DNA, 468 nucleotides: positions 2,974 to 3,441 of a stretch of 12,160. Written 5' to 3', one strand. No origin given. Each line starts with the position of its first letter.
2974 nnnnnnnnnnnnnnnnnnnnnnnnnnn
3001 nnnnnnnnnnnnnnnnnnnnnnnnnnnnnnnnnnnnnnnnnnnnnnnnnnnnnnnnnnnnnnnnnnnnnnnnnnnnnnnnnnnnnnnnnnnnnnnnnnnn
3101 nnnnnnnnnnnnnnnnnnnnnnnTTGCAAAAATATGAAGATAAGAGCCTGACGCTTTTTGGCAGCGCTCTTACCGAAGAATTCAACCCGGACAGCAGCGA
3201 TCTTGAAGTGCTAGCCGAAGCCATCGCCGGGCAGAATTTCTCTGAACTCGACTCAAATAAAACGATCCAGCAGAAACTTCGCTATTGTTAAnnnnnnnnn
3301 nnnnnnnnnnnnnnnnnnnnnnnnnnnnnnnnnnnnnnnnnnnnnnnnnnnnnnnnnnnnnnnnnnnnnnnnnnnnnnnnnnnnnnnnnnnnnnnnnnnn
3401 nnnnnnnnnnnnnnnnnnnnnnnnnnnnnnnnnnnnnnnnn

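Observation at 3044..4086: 3-TM membrane protein gene isolated between two same-orientation IS-end copies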

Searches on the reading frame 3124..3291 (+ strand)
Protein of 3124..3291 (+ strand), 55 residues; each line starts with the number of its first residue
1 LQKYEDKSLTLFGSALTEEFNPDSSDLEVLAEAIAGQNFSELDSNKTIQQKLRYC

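Call 10: search_protein_families(library=padloc, proteins=[window:3124-3291:+], max_evalue=0.1)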
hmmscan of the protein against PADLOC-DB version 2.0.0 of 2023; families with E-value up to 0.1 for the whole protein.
window:3124-3291:+ (55 aa): 4 families
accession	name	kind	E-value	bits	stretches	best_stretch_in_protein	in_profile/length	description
PDLC04905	PDC-S09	-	1.5e-07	29.7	1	2-52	17-66/101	-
PDLC04906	PDC-S09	-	0.00059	18.2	1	2-41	20-59/98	-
PDLC04902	PDC-S09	-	0.0018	16.6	1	2-38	17-52/97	-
PDLC04904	PDC-S09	-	0.011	14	1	2-41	21-59/104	-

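Call 11: search_protein_families(library=ncbifam, proteins=[window:3124-3291:+], max_evalue=0.1)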
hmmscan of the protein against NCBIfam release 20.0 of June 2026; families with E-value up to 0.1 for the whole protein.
window:3124-3291:+ (55 aa): 1 family
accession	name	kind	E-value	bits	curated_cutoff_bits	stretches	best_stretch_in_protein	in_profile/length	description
NF047752.1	MntA_antitoxin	equivalog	0.07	13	60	1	7-43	8-44/106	type VII toxin-antitoxin system MntA family adenylyltransferase antitoxin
